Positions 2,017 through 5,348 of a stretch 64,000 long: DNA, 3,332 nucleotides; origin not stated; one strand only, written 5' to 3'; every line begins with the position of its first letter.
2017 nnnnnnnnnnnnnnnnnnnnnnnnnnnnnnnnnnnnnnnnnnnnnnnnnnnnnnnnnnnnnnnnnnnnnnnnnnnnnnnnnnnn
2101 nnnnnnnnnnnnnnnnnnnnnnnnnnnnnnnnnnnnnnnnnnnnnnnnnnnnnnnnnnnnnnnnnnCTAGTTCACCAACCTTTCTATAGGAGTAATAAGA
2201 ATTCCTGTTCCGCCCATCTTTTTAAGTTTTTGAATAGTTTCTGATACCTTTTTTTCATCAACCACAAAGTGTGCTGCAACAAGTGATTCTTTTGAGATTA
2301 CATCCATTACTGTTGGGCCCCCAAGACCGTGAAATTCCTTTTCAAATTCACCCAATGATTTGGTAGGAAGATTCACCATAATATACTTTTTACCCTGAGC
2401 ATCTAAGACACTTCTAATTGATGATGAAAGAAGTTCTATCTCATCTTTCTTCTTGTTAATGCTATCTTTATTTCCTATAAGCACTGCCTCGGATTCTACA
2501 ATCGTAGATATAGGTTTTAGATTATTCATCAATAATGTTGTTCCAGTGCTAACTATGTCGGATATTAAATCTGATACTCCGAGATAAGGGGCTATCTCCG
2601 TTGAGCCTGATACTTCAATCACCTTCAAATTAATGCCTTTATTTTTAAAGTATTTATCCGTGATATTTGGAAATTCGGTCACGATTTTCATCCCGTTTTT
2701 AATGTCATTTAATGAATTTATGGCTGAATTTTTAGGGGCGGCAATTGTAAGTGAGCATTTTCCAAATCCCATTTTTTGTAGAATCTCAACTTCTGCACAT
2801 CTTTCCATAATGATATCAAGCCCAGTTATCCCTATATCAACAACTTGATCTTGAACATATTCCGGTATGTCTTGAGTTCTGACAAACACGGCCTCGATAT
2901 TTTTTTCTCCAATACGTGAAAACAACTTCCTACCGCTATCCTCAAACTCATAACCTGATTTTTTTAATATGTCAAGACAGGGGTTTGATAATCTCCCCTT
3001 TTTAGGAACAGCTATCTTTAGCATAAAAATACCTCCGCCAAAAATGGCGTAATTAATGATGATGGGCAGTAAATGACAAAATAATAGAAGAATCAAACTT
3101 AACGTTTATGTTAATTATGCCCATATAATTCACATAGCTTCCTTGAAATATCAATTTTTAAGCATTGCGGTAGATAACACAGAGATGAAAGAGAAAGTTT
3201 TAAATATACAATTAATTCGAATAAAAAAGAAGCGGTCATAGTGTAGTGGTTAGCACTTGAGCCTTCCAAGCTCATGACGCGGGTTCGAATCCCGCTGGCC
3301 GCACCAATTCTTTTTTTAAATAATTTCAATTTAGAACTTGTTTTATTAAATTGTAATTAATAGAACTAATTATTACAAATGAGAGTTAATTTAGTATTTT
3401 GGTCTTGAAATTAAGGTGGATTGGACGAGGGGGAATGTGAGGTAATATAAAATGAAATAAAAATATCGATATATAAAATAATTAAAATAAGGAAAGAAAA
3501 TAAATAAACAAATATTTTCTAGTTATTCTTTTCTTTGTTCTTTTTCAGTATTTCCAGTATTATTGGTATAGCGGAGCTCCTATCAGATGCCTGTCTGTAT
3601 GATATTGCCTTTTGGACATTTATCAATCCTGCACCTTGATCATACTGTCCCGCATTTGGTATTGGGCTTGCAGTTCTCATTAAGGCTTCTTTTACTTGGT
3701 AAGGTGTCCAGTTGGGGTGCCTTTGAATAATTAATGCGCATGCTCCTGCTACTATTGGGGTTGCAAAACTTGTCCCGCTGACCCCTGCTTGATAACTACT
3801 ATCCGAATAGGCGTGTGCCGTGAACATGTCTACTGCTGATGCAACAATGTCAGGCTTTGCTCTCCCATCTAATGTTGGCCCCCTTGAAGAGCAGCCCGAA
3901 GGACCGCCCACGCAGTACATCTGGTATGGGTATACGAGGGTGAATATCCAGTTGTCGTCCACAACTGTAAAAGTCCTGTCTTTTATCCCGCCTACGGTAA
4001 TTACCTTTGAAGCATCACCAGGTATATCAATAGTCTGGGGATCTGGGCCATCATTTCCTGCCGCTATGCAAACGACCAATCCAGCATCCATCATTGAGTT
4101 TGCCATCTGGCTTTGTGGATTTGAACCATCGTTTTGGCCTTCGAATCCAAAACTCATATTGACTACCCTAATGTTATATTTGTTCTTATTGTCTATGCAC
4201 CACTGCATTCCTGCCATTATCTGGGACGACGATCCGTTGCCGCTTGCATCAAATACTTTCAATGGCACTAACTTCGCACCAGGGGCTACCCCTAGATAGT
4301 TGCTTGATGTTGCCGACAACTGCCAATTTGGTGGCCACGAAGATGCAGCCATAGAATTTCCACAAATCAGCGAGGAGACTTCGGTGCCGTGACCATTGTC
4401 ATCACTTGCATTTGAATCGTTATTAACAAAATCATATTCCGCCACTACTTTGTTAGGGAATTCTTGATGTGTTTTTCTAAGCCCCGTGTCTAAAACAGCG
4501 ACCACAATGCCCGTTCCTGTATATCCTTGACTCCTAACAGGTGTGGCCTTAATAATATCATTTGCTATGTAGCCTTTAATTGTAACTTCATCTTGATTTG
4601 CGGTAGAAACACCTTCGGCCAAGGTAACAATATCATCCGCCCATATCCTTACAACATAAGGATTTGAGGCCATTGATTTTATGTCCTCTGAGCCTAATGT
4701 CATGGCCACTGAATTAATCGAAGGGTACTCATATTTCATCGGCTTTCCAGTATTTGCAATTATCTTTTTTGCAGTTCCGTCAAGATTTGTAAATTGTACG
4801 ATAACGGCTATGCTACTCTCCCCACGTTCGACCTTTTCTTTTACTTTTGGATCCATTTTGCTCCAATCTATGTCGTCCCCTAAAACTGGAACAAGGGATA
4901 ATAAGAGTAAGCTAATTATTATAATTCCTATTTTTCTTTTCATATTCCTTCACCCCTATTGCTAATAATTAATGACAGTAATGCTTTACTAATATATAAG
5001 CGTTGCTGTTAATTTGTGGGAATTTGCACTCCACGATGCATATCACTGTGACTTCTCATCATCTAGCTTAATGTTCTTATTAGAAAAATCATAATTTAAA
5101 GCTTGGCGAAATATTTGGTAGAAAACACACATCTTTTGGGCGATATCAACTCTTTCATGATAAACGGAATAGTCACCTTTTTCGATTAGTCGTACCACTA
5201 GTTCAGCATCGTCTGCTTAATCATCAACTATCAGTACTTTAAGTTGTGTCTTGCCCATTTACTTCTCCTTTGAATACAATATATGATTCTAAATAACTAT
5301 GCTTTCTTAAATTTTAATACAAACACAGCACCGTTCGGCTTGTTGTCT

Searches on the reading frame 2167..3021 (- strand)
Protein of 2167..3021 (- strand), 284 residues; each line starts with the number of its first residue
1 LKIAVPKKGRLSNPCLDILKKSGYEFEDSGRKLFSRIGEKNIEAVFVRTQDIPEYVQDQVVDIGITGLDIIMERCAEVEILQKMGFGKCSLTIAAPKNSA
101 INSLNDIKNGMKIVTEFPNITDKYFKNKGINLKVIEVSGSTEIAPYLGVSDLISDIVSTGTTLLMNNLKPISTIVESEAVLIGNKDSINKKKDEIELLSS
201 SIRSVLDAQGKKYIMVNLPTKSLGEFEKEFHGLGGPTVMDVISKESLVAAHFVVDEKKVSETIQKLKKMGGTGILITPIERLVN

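Call 17: find_related_loci(query=window:2167-3021:-, collection=genome_contigs, flank=10000)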
Query window:2167-3021:- (284 aa) in genome_contigs; peptide patterns used: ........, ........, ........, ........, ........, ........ (x = any residue, [..] = any of these).
127 stretches matched a pattern; 7 encode a relative of the query (tblastn E <= 1e-3); 7 distinct loci.
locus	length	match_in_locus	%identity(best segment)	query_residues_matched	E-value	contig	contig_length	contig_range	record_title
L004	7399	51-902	99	1-284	0e+0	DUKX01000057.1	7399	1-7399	MAG TPA_asm: Methanofastidiosum sp. isolate UBA9950 contig_64668, whole genome shotgun sequence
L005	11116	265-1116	90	1-284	4e-171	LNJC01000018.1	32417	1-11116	MAG: Candidatus Methanofastidiosum methylothiophilum isolate BMIXfssc0709_Meth_Bin006 APG12_contig000018, whole genome s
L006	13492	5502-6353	90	1-284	4e-171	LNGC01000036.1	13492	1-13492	MAG: Candidatus Methanofastidiosum methylothiophilum isolate U1lsi0528_Bin055 AMQ22_contig000036, whole genome shotgun s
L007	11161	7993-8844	89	1-284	9e-168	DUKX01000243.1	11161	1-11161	MAG TPA_asm: Methanofastidiosum sp. isolate UBA9950 contig_31432, whole genome shotgun sequence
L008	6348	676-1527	88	1-284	4e-159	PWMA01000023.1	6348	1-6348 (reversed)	MAG: Candidatus Methanofastidiosia archaeon isolate CSSed10_256R1 CS-Sed10-C39371, whole genome shotgun sequence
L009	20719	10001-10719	45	1-284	7e-61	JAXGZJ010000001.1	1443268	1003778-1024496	MAG: Methanofastidiosum sp. isolate AnMBR.bin534 bin534_1, whole genome shotgun sequence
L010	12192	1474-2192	43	1-284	8e-51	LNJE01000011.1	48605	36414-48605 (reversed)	MAG: Candidatus Methanofastidiosum methylothiophilum isolate ADurb1213_Bin02801 APG09_contig000011, whole genome shotgun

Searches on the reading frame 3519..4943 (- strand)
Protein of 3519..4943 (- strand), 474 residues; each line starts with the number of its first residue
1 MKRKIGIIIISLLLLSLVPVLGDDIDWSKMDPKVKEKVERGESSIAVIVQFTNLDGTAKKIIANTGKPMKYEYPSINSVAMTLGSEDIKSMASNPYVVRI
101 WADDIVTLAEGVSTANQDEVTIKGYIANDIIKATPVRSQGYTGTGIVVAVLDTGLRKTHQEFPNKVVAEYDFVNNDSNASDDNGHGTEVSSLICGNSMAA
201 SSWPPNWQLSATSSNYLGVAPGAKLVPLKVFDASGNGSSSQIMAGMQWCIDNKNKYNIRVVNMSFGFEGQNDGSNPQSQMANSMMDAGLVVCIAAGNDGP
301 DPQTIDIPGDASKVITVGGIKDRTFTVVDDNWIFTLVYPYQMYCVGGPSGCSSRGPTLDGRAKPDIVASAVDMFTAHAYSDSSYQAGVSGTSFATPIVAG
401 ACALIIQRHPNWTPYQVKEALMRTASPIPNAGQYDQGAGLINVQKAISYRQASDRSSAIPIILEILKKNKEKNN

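Call 24: search_protein_families(library=pfam, proteins=[window:3519-4943:-], max_evalue=1)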
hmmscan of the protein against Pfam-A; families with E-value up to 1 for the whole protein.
window:3519-4943:- (474 aa): 3 families
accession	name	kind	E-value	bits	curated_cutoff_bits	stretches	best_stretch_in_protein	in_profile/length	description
PF00082.27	Peptidase_S8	-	2.3e-56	191.7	21.8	1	143-430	1-279/288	Subtilase family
PF05922.21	Inhibitor_I9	-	0.016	16.3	21.2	1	67-108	39-81/82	Peptidase inhibitor I9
PF18237.6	Tk-SP_N-pro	-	0.053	13.9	26.5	1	34-84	10-64/67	Tk-SP N-propeptide domain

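Call 25: find_encoding_contigs(protein=window:3519-4943:-, flank=10000, max_places=6)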
Protein window:3519-4943:- (474 aa): 1 contig read that carries it; 1 place shown.
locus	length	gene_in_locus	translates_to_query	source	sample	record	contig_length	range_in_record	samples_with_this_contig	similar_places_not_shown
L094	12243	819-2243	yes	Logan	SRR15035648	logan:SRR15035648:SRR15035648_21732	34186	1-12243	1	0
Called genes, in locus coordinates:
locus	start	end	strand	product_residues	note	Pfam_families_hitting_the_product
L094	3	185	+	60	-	?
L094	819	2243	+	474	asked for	PF00082:Peptidase_S8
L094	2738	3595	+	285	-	PF01634:HisG, PF08029:HisG_C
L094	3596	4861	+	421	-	PF00815:Histidinol_dh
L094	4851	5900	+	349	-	PF00155:Aminotran_1_2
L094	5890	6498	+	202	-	PF00117:GATase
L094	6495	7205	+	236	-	PF00977:His_biosynth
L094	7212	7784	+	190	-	PF00475:IGPD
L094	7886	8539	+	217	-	PF00977:His_biosynth, PF01207:Dus (faint), PF03060:NMO (faint), PF05690:ThiG (faint)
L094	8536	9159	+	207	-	PF01502:PRA-CH, PF01503:PRA-PH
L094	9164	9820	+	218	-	PF01876:RNase_P_p30 (weak), PF02811:PHP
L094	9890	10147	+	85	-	-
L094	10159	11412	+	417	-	PF00919:UPF0004, PF04055:Radical_SAM, PF01938:TRAM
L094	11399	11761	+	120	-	-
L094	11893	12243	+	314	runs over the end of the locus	PF04055:Radical_SAM (weak)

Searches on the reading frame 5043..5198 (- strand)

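Call 4: search_protein_families(library=pfam, proteins=[window:5043-5198:-], max_evalue=0.01)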
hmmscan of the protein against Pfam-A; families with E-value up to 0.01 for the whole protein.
window:5043-5198:- (51 aa): 1 family
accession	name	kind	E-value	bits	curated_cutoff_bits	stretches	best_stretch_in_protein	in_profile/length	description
PF09188.15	DUF1951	-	0.0022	18.3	24.4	1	11-42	88-119/137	Domain of unknown function (DUF1951)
